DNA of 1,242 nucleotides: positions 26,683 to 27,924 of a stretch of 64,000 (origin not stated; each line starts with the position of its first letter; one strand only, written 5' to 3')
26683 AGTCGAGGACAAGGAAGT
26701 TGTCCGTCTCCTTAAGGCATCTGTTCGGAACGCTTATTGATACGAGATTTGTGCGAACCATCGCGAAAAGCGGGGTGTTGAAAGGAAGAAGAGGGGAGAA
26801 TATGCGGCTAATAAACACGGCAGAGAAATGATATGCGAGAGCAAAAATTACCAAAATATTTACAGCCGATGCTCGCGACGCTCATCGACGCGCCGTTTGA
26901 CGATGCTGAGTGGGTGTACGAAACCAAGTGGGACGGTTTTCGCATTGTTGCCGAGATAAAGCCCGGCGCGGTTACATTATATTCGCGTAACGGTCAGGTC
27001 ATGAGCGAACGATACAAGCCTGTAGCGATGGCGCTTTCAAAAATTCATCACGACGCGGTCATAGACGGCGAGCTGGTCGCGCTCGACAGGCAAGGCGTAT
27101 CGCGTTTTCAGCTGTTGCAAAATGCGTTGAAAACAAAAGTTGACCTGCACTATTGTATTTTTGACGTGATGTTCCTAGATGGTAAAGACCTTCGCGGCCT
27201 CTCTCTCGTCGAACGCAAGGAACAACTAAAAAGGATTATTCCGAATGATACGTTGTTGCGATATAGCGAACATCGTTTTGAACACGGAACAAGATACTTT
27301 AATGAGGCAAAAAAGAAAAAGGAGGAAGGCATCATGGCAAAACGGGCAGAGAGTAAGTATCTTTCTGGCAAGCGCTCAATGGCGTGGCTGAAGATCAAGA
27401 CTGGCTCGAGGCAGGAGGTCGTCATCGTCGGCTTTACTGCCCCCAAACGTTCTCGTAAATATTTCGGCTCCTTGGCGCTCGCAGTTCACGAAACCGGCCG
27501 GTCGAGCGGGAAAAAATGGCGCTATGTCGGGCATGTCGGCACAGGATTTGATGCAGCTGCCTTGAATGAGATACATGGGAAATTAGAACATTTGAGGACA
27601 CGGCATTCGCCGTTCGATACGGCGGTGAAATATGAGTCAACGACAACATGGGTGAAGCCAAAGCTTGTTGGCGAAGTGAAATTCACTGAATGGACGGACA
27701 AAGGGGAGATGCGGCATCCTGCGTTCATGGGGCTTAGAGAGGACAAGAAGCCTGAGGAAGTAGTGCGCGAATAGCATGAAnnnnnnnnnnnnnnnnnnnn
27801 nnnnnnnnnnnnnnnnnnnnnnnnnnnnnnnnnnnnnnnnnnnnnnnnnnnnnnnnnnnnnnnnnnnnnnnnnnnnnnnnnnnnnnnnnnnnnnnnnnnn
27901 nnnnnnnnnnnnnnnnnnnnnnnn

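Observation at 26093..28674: LigD-type NHEJ machinery split into separate ligase and primase-polymerase genes, preceded by a PRTase-domain gene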

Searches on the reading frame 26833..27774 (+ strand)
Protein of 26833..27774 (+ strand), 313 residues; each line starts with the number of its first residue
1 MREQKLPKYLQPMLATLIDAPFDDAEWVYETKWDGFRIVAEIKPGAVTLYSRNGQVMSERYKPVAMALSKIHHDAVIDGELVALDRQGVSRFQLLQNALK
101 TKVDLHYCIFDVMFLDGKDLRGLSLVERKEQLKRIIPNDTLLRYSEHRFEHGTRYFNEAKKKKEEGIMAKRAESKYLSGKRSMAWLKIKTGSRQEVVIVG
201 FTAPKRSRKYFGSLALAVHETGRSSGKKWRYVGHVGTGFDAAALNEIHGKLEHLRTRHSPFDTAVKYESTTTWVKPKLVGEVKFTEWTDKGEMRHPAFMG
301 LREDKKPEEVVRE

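Call 3: search_protein_families(library=pfam, proteins=[window:26833-27774:+], max_evalue=0.01)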
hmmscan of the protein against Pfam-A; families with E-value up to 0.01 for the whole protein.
window:26833-27774:+ (313 aa): 4 families
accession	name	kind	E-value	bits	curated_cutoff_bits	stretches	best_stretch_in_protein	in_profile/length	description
PF01068.26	DNA_ligase_A_M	-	1.7e-32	113.2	26.2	1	12-189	1-204/204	ATP dependent DNA ligase domain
PF04679.21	DNA_ligase_A_C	-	9.2e-30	103.4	27.5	1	208-305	2-94/94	ATP dependent DNA ligase C terminal region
PF09414.15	RNA_ligase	-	9.9e-05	23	27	1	26-188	2-170/171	RNA ligase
PF01331.24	mRNA_cap_enzyme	-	0.00011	22.6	29.6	1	31-164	22-149/194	mRNA capping enzyme, catalytic domain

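Call 4: search_protein_families(library=ncbifam, proteins=[window:26833-27774:+], max_evalue=0.01)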
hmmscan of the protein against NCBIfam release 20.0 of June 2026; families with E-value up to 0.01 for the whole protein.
window:26833-27774:+ (313 aa): 13 families
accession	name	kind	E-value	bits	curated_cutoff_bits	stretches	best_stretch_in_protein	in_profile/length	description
NF004628.0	PRK05972.1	subfamily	2e-93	314.1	895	1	3-313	237-548/870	ATP-dependent DNA ligase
TIGR02779.1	NHEJ_ligase_lig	equivalog_domain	1.2e-91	307.1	227.75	1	12-311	1-301/302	non-homologous end-joining DNA ligase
NF007210.0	PRK09632.1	equivalog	1.5e-81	274.9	989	1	4-313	472-780/781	ATP-dependent DNA ligase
TIGR02776.1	NHEJ_ligase_prk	equivalog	1.2e-79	268.8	373.2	1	25-312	5-294/587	DNA ligase D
NF005796.0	PRK07636.1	subfamily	3.5e-42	144.5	337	1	9-202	2-198/275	ATP-dependent DNA ligase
TIGR00574.1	dnl1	superfamily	2.1e-38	132.3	217.8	1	10-310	170-516/527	ATP-dependent DNA ligase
NF006078.0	PRK08224.1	equivalog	3.2e-35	121.7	296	1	8-310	7-329/350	ATP-dependent DNA ligase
NF041331.1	LigA_Halo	equivalog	1.1e-26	93.5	830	1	18-309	240-540/552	ATP-dependent DNA ligase LigA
NF006701.0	PRK09247.1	equivalog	1.7e-26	93.3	543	1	13-248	213-466/540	ATP-dependent DNA ligase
TIGR04120.1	DNA_lig_bact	equivalog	9.9e-26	90.8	400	1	5-308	197-514/526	cisplatin damage response ATP-dependent DNA ligase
NF002868.0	PRK03180.1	equivalog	1.6e-25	89.8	641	1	10-302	184-480/509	ATP-dependent DNA ligase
NF007211.0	PRK09633.1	equivalog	5.2e-25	87.9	774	1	12-310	3-307/610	DNA ligase D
NF006592.0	PRK09125.1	equivalog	8.6e-09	34.8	200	1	10-240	29-244/283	DNA ligase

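Call 8: find_encoding_contigs(protein=window:26833-27774:+, flank=10000, max_places=6)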
Protein window:26833-27774:+ (313 aa): no gene with exactly this product is on record in the collection.

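Call 9: find_homologous_proteins(query=window:26833-27774:+)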
Query window:26833-27774:+ (313 aa): 6009 proteins with E <= 0.001 among 7149 candidates; the best 120 are listed.
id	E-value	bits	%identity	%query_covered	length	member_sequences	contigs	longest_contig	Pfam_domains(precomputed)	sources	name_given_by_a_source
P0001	3.5e-200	682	100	96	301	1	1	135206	PF01068.27,PF04679.22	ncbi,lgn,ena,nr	ncbi:MAG: DNA ligase (ATP) [Parcubacteria group bacterium Gr01-1014_8]|nr:MAG: DNA ligase (ATP) [Par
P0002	4.3e-157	540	79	100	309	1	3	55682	PF01331.26,PF09414.16,PF01068.27,PF04679.22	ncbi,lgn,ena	ncbi:MAG: non-homologous end-joining DNA ligase [Patescibacteria group bacterium]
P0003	3.9e-155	534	76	100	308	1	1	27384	PF01068.27,PF04679.22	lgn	-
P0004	7.7e-153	526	75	100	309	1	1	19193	PF01331.26,PF01068.27,PF04679.22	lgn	-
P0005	2.5e-152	525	74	100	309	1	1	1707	PF09414.16,PF01068.27,PF04679.22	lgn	-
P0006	4.6e-152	524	75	100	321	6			PF01331.26,PF09414.16,PF01068.27,PF04679.22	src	-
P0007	1.4e-150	519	75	100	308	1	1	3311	PF01331.26,PF01068.27,PF04679.22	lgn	-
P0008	1.6e-149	515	73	100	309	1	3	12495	PF01068.27,PF04679.22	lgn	-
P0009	1.0e-148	513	73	100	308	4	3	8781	PF09414.16,PF01068.27,PF04679.22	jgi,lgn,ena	-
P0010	2.8e-146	505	75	96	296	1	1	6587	PF09414.16,PF01068.27,PF04679.22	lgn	-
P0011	2.4e-144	498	72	100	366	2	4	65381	PF01068.27,PF04679.22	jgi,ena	-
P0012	2.5e-144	498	74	98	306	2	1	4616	PF09414.16,PF01068.27,PF04679.22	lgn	-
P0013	2.7e-144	498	73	100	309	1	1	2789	PF01068.27,PF04679.22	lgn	-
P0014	4.7e-143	494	73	98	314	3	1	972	PF01331.26,PF09414.16,PF01068.27,PF04679.22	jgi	jgi:bifunctional non-homologous end joining protein LigD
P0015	6.7e-140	484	70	98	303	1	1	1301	PF01331.26,PF09414.16,PF01068.27,PF04679.22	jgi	jgi:bifunctional non-homologous end joining protein LigD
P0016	2.1e-138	479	58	99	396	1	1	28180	PF01068.27,PF04679.22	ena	-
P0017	4.5e-138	478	69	100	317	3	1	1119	PF01331.26,PF09414.16,PF01068.27,PF04679.22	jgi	jgi:bifunctional non-homologous end joining protein LigD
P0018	8.4e-138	477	70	100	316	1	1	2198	PF01068.27,PF04679.22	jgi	jgi:bifunctional non-homologous end joining protein LigD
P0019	9.1e-138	477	68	100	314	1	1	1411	PF01331.26,PF09414.16,PF01068.27,PF04679.22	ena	-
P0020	2.5e-137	475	69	100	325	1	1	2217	PF01068.27,PF04679.22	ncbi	-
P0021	7.9e-137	474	69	100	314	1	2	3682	PF09414.16,PF01068.27,PF04679.22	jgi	jgi:bifunctional non-homologous end joining protein LigD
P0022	6.2e-136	471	68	100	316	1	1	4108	PF01331.26,PF09414.16,PF01068.27,PF04679.22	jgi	jgi:bifunctional non-homologous end joining protein LigD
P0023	1.4e-135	470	68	100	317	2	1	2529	PF09414.16,PF01068.27,PF04679.22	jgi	jgi:bifunctional non-homologous end joining protein LigD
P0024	1.6e-135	469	67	100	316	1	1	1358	PF09414.16,PF01068.27,PF04679.22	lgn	-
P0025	1.8e-135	469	69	100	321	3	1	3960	PF01331.26,PF01068.27,PF04679.22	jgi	jgi:bifunctional non-homologous end joining protein LigD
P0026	2.6e-135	469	69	100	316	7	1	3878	PF01068.27,PF04679.22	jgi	jgi:bifunctional non-homologous end joining protein LigD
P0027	3.6e-135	468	68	100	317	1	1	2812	PF09414.16,PF01068.27,PF04679.22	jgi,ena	-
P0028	4.6e-135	468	67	98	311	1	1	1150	PF01068.27,PF04679.22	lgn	-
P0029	6.6e-135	467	69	100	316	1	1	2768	PF09414.16,PF01068.27,PF04679.22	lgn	-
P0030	6.6e-135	467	66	100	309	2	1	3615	PF01068.27,PF04679.22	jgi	jgi:bifunctional non-homologous end joining protein LigD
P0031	1.1e-134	467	67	100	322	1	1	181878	PF09414.16,PF01068.27,PF04679.22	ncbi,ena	-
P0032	1.5e-134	466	69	100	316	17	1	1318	PF09414.16,PF01068.27,PF04679.22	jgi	jgi:bifunctional non-homologous end joining protein LigD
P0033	2.0e-134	466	69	100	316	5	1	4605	PF09414.16,PF01068.27,PF04679.22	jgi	-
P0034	2.0e-134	466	69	100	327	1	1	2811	PF09414.16,PF01068.27,PF04679.22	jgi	jgi:bifunctional non-homologous end joining protein LigD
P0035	2.0e-134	466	67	100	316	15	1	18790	PF01068.27,PF04679.22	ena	-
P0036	2.8e-134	465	68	100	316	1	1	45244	PF09414.16,PF01068.27,PF04679.22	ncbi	ncbi:MAG: non-homologous end-joining DNA ligase [Hyphomicrobiaceae bacterium]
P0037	3.2e-134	465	66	100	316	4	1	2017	PF01068.27,PF04679.22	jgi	jgi:bifunctional non-homologous end joining protein LigD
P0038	3.7e-134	465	67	100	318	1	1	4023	PF01331.26,PF09414.16,PF01068.27,PF04679.22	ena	-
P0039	4.2e-134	465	67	100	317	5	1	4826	PF09414.16,PF01068.27,PF04679.22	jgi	jgi:bifunctional non-homologous end joining protein LigD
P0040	6.7e-134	464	69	98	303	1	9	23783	PF09414.16,PF01068.27,PF04679.22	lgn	-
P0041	7.3e-134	464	68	100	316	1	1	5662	PF09414.16,PF01068.27,PF04679.22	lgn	-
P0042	3.2e-133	462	67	100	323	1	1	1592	PF01068.27,PF04679.22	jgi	jgi:bifunctional non-homologous end joining protein LigD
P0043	3.2e-133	462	68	100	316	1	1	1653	PF09414.16,PF01068.27,PF04679.22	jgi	-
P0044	5.0e-133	461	67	100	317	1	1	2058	PF09414.16,PF01068.27,PF04679.22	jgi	jgi:bifunctional non-homologous end joining protein LigD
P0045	5.2e-133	461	69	100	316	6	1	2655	PF01068.27,PF04679.22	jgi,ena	-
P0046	7.4e-133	461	66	100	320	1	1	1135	PF01331.26,PF09414.16,PF01068.27,PF04679.22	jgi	jgi:bifunctional non-homologous end joining protein LigD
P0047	7.7e-133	461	70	96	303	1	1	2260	PF01068.27,PF04679.22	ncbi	-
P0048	1.0e-132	460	68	100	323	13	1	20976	PF01068.27,PF04679.22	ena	-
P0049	1.2e-132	460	68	100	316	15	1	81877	PF09414.16,PF01068.27,PF04679.22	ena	-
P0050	1.5e-132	460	66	100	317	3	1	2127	PF09414.16,PF01068.27,PF04679.22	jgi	jgi:bifunctional non-homologous end joining protein LigD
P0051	1.6e-132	460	68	100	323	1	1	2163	PF01068.27,PF04679.22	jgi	jgi:bifunctional non-homologous end joining protein LigD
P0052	1.9e-132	459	68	100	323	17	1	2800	PF09414.16,PF01068.27,PF04679.22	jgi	jgi:bifunctional non-homologous end joining protein LigD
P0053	2.2e-132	459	67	100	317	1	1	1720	PF01068.27,PF04679.22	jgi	jgi:bifunctional non-homologous end joining protein LigD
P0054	2.2e-132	459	67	100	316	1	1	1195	PF01068.27,PF04679.22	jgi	jgi:bifunctional non-homologous end joining protein LigD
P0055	3.3e-132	458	68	100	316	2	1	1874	PF01331.26,PF09414.16,PF01068.27,PF04679.22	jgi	jgi:bifunctional non-homologous end joining protein LigD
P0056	3.6e-132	458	67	100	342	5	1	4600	PF01331.26,PF01068.27,PF04679.22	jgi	jgi:bifunctional non-homologous end joining protein LigD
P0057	4.0e-132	458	67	100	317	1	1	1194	PF01068.27,PF04679.22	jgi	jgi:bifunctional non-homologous end joining protein LigD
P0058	4.1e-132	458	67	100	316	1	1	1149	PF09414.16,PF01068.27,PF04679.22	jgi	jgi:bifunctional non-homologous end joining protein LigD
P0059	5.7e-132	458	67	100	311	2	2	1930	PF09414.16,PF01068.27,PF04679.22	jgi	jgi:bifunctional non-homologous end joining protein LigD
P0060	8.2e-132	457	67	100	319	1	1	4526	PF01068.27,PF04679.22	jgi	jgi:bifunctional non-homologous end joining protein LigD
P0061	9.5e-132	457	68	97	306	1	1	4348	PF09414.16,PF01068.27,PF04679.22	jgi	jgi:bifunctional non-homologous end joining protein LigD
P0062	1.0e-131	457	66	100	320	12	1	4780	PF09414.16,PF01068.27,PF04679.22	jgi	jgi:bifunctional non-homologous end joining protein LigD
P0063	1.2e-131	457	66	100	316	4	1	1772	PF09414.16,PF01068.27,PF04679.22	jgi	jgi:bifunctional non-homologous end joining protein LigD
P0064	1.3e-131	457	67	100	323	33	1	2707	PF09414.16,PF01068.27,PF04679.22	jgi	jgi:bifunctional non-homologous end joining protein LigD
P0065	1.4e-131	456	67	97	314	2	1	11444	PF01068.27,PF04679.22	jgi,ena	-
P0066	1.5e-131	456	67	100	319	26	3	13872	PF09414.16,PF01068.27,PF04679.22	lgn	-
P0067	1.5e-131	456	66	100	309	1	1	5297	PF01068.27,PF04679.22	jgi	jgi:bifunctional non-homologous end joining protein LigD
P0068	2.0e-131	456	66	100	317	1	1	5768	PF09414.16,PF01068.27,PF04679.22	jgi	-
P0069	3.0e-131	455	67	100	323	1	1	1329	PF01068.27,PF04679.22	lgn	-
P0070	3.0e-131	455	67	100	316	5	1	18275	PF09414.16,PF01068.27,PF04679.22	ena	-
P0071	3.5e-131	455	67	100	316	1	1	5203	PF01068.27,PF04679.22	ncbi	-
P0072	3.7e-131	455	65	100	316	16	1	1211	PF09414.16,PF01068.27,PF04679.22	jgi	jgi:bifunctional non-homologous end joining protein LigD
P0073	3.8e-131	455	67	100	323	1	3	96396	PF01068.27,PF04679.22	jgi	jgi:bifunctional non-homologous end joining protein LigD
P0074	4.1e-131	455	68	100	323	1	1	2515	PF01331.26,PF09414.16,PF01068.27,PF04679.22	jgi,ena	jgi:bifunctional non-homologous end joining protein LigD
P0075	4.2e-131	455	68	100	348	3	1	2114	PF09414.16,PF01068.27,PF04679.22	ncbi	-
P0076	7.3e-131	454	65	100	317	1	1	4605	PF09414.16,PF01068.27,PF04679.22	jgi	jgi:bifunctional non-homologous end joining protein LigD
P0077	7.4e-131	454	65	100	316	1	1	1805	PF09414.16,PF01068.27,PF04679.22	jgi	jgi:bifunctional non-homologous end joining protein LigD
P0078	9.6e-131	454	69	96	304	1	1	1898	PF09414.16,PF01068.27,PF04679.22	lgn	-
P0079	1.1e-130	454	67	100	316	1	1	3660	PF09414.16,PF01068.27,PF04679.22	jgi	jgi:bifunctional non-homologous end joining protein LigD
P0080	1.6e-130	453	66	100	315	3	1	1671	PF09414.16,PF01068.27,PF04679.22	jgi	jgi:bifunctional non-homologous end joining protein LigD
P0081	1.6e-130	453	65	100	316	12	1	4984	PF09414.16,PF01068.27,PF04679.22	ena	-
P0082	1.9e-130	453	75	88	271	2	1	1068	PF01068.27,PF04679.22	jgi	jgi:bifunctional non-homologous end joining protein LigD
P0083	2.9e-130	452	65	100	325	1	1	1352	PF09414.16,PF01068.27,PF04679.22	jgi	jgi:bifunctional non-homologous end joining protein LigD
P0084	3.2e-130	452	70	96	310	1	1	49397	PF01068.27,PF04679.22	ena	-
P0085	3.3e-130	452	67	100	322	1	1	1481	PF01068.27,PF04679.22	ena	-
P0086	3.6e-130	452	65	100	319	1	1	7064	PF01068.27,PF04679.22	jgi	jgi:bifunctional non-homologous end joining protein LigD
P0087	4.3e-130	452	68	100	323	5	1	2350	PF01068.27,PF04679.22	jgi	jgi:bifunctional non-homologous end joining protein LigD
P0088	4.4e-130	452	65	100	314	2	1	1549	PF01068.27,PF04679.22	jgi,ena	-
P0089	6.4e-130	451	66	100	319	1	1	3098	PF09414.16,PF01068.27,PF04679.22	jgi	jgi:bifunctional non-homologous end joining protein LigD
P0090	8.5e-130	451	67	100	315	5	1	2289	PF09414.16,PF01068.27,PF04679.22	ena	-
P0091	1.1e-129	450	67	100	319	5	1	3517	PF09414.16,PF01068.27,PF04679.22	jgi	jgi:bifunctional non-homologous end joining protein LigD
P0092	1.2e-129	450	66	100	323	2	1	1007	PF09414.16,PF01068.27,PF04679.22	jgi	jgi:bifunctional non-homologous end joining protein LigD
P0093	1.4e-129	450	65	100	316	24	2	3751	PF09414.16,PF01068.27,PF04679.22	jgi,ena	-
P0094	1.4e-129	450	66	99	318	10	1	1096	PF01068.27,PF04679.22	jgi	jgi:bifunctional non-homologous end joining protein LigD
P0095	1.7e-129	450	65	100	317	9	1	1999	PF01068.27,PF04679.22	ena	-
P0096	1.7e-129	450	67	96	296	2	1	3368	PF01068.27,PF04679.22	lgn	-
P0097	1.7e-129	450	66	100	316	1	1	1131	PF09414.16,PF01068.27,PF04679.22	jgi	jgi:bifunctional non-homologous end joining protein LigD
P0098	2.4e-129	449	67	99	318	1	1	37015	PF01068.27,PF04679.22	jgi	jgi:bifunctional non-homologous end joining protein LigD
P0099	3.2e-129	449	66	100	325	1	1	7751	PF01068.27,PF04679.22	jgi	jgi:bifunctional non-homologous end joining protein LigD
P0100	3.2e-129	449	66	100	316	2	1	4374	PF09414.16,PF01068.27,PF04679.22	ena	-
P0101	3.5e-129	449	67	100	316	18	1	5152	PF09414.16,PF01068.27,PF04679.22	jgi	jgi:bifunctional non-homologous end joining protein LigD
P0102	3.6e-129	449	65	100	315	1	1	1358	PF09414.16,PF01068.27,PF04679.22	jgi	jgi:bifunctional non-homologous end joining protein LigD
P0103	4.0e-129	448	68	96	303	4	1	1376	PF01068.27,PF04679.22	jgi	jgi:bifunctional non-homologous end joining protein LigD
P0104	4.6e-129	448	66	100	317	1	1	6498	PF09414.16,PF01068.27,PF04679.22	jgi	jgi:bifunctional non-homologous end joining protein LigD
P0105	5.2e-129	448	66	100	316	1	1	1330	PF09414.16,PF01068.27,PF04679.22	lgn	-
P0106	5.5e-129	448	68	96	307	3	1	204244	PF09414.16,PF01068.27,PF04679.22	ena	-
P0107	5.6e-129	448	64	100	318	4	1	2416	PF09414.16,PF01068.27,PF04679.22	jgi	jgi:bifunctional non-homologous end joining protein LigD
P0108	7.0e-129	448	66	100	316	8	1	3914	PF09414.16,PF01068.27,PF04679.22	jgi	jgi:bifunctional non-homologous end joining protein LigD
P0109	7.3e-129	448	66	100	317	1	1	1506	PF01068.27,PF04679.22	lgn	-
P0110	7.3e-129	448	68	96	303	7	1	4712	PF01068.27,PF04679.22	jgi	jgi:bifunctional non-homologous end joining protein LigD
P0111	8.1e-129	447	69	96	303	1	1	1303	PF01068.27,PF04679.22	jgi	-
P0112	1.1e-128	447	66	100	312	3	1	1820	PF01331.26,PF09414.16,PF01068.27,PF04679.22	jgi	jgi:bifunctional non-homologous end joining protein LigD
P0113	1.1e-128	447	68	96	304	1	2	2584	PF09414.16,PF01068.27,PF04679.22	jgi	jgi:bifunctional non-homologous end joining protein LigD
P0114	1.1e-128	447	66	100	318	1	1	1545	PF01068.27,PF04679.22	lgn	-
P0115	1.2e-128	447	66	100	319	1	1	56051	PF09414.16,PF01068.27,PF04679.22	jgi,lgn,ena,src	-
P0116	1.3e-128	447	68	96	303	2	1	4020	PF09414.16,PF01068.27,PF04679.22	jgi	jgi:bifunctional non-homologous end joining protein LigD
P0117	1.3e-128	447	66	100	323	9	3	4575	PF09414.16,PF01068.27,PF04679.22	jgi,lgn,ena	jgi:bifunctional non-homologous end joining protein LigD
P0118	1.5e-128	447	64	100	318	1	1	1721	PF09414.16,PF01068.27,PF04679.22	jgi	jgi:bifunctional non-homologous end joining protein LigD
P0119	1.5e-128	446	65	100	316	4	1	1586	PF09414.16,PF01068.27,PF04679.22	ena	-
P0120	1.5e-128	446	65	100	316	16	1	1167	PF09414.16,PF01068.27,PF04679.22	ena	-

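Call 10: find_encoding_contigs(protein=P0001, flank=10000, max_places=3)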
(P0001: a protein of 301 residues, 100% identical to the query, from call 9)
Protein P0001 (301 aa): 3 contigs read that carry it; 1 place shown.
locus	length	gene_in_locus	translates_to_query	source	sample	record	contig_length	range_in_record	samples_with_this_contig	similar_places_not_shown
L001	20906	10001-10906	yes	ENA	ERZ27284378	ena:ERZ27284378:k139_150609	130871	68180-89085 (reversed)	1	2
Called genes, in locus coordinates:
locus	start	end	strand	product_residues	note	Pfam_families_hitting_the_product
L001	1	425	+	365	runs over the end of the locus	PF03330:DPBB_1 (weak)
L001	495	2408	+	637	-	-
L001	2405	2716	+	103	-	PF12647:RNHCP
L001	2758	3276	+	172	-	-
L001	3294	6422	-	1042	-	PF00873:ACR_tran, PF02355:SecD_SecF_C (faint), PF03176:MMPL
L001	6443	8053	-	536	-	PF25917:BSH_RND (weak), PF25989:YknX_C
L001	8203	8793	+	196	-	PF02525:Flavodoxin_2, PF03358:FMN_red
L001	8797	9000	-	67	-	-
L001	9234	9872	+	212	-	PF00156:Pribosyltran, PF14681:UPRTase (weak)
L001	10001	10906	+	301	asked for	PF01068:DNA_ligase_A_M, PF04679:DNA_ligase_A_C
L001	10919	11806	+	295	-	PF21686:LigD_Prim-Pol, PF01896:DNA_primase_S (weak)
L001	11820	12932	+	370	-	PF01926:MMR_HSR1, PF02421:FeoB_N, PF06071:YchF-GTPase_C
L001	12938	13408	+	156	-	-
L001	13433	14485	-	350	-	PF00491:Arginase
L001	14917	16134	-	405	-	PF00278:Orn_DAP_Arg_deC (weak)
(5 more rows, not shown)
